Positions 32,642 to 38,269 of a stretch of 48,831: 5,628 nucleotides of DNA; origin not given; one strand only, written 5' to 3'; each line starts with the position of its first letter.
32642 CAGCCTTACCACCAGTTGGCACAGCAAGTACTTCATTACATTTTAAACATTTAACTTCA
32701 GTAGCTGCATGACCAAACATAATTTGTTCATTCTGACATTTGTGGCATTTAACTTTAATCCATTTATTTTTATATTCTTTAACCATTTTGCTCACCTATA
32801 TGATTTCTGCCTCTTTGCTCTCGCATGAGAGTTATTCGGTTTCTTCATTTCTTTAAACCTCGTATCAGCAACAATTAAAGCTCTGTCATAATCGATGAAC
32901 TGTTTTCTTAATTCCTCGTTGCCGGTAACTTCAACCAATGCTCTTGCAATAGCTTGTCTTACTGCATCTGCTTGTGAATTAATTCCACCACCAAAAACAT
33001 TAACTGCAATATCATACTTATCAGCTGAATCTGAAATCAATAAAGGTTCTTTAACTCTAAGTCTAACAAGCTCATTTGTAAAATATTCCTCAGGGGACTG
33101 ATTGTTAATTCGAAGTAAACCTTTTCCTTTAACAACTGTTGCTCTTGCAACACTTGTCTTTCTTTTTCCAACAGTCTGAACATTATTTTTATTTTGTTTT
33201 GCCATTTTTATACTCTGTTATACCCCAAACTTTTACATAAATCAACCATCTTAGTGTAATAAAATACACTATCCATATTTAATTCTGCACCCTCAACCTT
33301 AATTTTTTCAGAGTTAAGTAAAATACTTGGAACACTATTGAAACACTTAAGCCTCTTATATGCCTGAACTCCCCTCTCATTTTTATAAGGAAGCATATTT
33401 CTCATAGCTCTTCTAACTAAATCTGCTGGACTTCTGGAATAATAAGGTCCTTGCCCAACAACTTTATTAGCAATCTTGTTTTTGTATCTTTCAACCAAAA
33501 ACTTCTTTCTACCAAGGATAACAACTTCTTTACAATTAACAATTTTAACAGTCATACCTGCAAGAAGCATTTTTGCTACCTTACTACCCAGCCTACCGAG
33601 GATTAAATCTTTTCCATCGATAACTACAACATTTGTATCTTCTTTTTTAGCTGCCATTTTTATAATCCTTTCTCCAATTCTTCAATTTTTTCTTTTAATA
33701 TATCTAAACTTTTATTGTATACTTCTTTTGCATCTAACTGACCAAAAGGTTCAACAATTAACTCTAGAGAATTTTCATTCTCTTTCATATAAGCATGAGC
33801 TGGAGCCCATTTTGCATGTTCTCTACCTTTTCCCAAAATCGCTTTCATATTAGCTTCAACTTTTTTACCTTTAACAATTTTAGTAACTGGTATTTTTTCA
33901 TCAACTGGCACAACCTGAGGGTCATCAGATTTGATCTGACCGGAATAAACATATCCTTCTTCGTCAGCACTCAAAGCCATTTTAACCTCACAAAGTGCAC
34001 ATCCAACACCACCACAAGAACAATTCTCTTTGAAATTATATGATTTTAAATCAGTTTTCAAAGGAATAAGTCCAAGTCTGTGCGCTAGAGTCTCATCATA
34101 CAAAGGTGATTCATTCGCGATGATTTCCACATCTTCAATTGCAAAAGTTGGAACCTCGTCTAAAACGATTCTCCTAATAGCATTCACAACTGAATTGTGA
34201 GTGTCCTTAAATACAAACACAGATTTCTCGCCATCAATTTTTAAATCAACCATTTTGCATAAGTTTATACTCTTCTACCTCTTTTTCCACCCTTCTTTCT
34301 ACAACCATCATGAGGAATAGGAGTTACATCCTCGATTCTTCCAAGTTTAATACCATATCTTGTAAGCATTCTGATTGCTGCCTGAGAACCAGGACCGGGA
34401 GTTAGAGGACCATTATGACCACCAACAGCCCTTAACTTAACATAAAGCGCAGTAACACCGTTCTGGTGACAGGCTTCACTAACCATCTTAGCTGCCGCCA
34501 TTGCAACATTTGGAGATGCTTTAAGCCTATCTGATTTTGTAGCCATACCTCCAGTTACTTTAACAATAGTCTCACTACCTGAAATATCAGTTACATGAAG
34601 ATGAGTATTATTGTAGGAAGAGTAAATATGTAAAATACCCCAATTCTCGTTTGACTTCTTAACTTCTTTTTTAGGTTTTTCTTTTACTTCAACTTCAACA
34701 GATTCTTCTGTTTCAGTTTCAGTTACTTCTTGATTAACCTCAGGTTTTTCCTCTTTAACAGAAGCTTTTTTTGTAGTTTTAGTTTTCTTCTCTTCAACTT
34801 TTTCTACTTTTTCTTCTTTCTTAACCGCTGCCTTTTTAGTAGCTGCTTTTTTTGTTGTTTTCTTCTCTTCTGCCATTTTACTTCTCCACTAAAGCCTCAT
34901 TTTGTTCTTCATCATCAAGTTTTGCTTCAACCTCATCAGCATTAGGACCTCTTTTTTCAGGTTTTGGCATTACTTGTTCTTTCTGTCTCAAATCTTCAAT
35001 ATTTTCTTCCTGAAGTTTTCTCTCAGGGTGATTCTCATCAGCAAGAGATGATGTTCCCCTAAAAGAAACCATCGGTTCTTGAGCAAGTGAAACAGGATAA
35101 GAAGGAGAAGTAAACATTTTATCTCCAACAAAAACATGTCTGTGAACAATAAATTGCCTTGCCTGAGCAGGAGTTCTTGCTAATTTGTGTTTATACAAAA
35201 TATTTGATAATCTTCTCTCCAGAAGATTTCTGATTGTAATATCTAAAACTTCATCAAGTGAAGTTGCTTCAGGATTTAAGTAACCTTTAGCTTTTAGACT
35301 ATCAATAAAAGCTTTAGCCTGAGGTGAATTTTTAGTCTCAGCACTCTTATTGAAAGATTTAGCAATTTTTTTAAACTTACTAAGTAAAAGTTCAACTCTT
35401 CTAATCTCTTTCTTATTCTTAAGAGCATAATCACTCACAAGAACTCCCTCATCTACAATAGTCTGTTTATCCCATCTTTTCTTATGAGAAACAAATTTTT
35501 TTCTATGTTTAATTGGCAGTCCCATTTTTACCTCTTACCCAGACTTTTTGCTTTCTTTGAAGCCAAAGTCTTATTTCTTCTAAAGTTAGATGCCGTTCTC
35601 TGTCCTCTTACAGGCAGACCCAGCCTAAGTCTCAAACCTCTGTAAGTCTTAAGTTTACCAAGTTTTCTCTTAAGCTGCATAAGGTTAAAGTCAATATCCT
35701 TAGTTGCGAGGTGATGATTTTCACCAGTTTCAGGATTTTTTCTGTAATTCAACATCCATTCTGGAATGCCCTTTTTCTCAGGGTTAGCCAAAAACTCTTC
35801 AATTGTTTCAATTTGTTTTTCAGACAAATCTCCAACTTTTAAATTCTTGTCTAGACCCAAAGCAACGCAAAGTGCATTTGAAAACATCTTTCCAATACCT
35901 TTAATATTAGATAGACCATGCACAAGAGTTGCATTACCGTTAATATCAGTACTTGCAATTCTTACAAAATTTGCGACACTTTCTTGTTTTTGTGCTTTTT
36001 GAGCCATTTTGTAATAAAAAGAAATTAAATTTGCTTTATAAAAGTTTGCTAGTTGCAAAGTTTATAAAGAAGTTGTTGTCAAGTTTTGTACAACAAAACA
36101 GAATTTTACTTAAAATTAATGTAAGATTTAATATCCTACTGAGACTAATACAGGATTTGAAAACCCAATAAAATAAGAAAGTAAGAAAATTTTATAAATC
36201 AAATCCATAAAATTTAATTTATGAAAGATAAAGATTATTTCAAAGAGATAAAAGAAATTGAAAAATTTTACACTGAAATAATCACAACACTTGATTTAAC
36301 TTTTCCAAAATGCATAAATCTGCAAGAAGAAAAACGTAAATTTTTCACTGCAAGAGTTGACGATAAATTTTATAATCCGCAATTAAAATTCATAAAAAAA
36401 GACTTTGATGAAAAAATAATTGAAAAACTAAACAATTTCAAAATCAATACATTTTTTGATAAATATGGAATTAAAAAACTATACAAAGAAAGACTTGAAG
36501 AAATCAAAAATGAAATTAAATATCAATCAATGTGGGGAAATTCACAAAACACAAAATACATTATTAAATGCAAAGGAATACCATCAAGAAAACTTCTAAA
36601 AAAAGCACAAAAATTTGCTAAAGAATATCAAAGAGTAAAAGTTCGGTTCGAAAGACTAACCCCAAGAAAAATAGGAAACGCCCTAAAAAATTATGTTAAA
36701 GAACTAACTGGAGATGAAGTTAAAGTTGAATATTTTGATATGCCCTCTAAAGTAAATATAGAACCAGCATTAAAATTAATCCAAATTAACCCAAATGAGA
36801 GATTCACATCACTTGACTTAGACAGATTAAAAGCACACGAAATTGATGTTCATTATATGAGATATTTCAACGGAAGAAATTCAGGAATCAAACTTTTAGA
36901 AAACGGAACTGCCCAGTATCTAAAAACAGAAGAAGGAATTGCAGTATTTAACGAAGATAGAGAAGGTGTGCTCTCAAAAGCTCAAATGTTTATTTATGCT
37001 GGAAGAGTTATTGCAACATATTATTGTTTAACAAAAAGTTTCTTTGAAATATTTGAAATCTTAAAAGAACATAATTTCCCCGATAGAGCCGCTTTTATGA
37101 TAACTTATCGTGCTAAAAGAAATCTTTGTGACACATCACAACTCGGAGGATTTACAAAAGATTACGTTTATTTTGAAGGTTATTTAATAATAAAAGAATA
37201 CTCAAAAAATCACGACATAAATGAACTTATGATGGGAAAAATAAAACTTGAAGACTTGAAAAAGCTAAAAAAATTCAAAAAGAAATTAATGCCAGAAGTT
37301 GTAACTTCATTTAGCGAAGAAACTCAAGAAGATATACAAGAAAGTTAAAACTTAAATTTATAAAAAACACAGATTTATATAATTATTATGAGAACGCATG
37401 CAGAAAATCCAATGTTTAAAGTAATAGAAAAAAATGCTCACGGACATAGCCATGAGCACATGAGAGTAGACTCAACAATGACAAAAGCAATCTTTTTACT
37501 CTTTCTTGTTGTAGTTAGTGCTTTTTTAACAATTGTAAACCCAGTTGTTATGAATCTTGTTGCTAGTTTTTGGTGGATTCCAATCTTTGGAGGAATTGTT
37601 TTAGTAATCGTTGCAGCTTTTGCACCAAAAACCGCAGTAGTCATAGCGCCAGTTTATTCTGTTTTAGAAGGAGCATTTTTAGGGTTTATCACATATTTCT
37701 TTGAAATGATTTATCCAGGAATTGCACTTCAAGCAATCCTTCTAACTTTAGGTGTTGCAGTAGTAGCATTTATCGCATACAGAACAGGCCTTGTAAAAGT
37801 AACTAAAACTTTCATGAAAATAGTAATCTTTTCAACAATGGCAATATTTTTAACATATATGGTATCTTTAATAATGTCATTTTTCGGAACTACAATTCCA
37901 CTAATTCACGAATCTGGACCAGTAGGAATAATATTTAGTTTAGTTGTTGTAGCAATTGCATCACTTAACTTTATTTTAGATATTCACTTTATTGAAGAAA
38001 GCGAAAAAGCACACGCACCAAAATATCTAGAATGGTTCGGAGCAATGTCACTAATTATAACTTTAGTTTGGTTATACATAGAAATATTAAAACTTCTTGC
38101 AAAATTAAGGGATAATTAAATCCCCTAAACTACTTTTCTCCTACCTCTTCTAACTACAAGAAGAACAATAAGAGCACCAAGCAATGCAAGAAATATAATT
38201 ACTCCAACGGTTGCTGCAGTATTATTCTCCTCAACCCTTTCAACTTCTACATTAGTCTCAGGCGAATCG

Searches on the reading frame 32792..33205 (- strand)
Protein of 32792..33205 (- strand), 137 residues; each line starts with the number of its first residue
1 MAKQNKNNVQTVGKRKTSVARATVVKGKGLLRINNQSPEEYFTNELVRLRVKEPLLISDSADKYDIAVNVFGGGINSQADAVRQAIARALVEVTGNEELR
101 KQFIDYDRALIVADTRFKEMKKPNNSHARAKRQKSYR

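Call 79: search_protein_families(library=pfam, proteins=[window:32792-33205:-], max_evalue=0.001)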
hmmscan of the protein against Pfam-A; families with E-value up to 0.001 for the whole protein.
window:32792-33205:- (137 aa): 1 family
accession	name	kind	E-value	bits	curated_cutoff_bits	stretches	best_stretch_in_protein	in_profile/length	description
PF00380.25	Ribosomal_S9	-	7.5e-39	133.4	22.5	1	13-137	1-121/121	Ribosomal protein S9/S16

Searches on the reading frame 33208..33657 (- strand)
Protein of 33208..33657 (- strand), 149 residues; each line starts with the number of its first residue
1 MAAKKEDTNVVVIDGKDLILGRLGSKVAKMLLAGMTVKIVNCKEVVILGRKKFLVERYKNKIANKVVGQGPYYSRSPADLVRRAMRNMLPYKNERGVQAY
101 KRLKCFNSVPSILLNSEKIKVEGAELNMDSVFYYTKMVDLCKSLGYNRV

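Call 79: search_protein_families(library=pfam, proteins=[window:33208-33657:-], max_evalue=0.001)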
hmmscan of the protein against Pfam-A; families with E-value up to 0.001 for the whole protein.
window:33208-33657:- (149 aa): 1 family
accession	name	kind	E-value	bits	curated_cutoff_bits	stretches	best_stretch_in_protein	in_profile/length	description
PF00572.24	Ribosomal_L13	-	2.1e-16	60.5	23.8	1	9-108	2-115/119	Ribosomal protein L13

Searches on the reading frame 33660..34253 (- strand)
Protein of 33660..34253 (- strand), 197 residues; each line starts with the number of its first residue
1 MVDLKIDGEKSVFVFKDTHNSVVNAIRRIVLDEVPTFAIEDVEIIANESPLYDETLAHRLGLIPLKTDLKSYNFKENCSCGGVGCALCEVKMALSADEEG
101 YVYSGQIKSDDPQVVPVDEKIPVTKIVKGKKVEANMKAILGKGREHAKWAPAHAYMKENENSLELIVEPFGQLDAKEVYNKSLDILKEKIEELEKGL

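Call 79: search_protein_families(library=pfam, proteins=[window:33660-34253:-], max_evalue=0.001)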
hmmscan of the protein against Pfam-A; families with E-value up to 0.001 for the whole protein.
window:33660-34253:- (197 aa): 2 families
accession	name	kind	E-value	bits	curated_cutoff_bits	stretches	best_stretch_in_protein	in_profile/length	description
PF01000.31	RNA_pol_A_bac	-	1.5e-15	57.9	33.9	1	54-148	4-101/119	RNA polymerase Rpb3/RpoA insert domain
PF01193.29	RNA_pol_L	-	7.1e-11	42.1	24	1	13-189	2-73/74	RNA polymerase Rpb3/Rpb11 dimerisation domain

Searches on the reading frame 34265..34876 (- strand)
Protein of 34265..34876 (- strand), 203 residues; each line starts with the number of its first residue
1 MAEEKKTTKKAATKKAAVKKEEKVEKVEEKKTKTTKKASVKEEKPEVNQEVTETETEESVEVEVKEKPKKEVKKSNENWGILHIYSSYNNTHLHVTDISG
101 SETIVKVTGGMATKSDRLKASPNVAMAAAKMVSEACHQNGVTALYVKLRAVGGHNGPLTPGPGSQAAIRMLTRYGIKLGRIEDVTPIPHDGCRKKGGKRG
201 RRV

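Call 79: search_protein_families(library=pfam, proteins=[window:34265-34876:-], max_evalue=0.001)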
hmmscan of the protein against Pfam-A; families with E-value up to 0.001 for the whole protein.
window:34265-34876:- (203 aa): 1 family
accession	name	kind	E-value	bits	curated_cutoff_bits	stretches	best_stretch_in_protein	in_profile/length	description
PF00411.24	Ribosomal_S11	-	4.2e-37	127.4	25.1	1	80-199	1-110/110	Ribosomal protein S11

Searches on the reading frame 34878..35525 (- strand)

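Call 79: search_protein_families(library=pfam, proteins=[window:34878-35525:-], max_evalue=0.001)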
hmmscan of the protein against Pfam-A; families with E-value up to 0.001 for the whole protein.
window:34878-35525:- (215 aa): 1 family
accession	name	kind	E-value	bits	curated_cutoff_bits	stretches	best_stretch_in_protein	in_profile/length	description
PF01479.30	S4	-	2.8e-10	40.2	22.8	1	104-146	1-43/48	S4 domain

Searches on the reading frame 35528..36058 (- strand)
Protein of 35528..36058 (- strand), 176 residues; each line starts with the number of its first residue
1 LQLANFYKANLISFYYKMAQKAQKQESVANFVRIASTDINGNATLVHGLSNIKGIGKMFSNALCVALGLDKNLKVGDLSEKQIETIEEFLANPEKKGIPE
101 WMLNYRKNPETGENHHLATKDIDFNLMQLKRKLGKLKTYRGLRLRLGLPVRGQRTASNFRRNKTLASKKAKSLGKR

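Call 79: search_protein_families(library=pfam, proteins=[window:35528-36058:-], max_evalue=0.001)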
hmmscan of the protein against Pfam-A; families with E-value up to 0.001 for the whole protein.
window:35528-36058:- (176 aa): 1 family
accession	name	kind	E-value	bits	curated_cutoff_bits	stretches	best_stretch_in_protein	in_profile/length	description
PF00416.27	Ribosomal_S13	-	9.8e-31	107.3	31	1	33-161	1-128/128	Ribosomal protein S13/S18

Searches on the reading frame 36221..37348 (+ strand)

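Call 29: search_protein_families(library=pfam, proteins=[window:36221-37348:+], max_evalue=0.0001)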
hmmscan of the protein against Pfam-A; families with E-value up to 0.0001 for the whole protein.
window:36221-37348:+ (375 aa): 1 family
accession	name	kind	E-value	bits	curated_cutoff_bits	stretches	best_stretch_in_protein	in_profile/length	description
PF08014.17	MATCAP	-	7e-35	121.1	27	1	51-354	10-333/365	Microtubule-associated tyrosine carboxypeptidase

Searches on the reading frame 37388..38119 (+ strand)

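Call 29: search_protein_families(library=pfam, proteins=[window:37388-38119:+], max_evalue=0.0001)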
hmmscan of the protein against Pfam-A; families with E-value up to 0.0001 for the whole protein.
window:37388-38119:+ (243 aa): 2 families
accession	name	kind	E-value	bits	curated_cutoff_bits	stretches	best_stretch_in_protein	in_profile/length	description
PF12811.12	BaxI_1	-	8.8e-63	212.4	26.2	1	7-241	1-232/233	Bax inhibitor 1 like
PF01027.25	Bax1-I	-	4.1e-08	33.7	34.1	1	37-237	15-207/207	Inhibitor of apoptosis-promoting Bax1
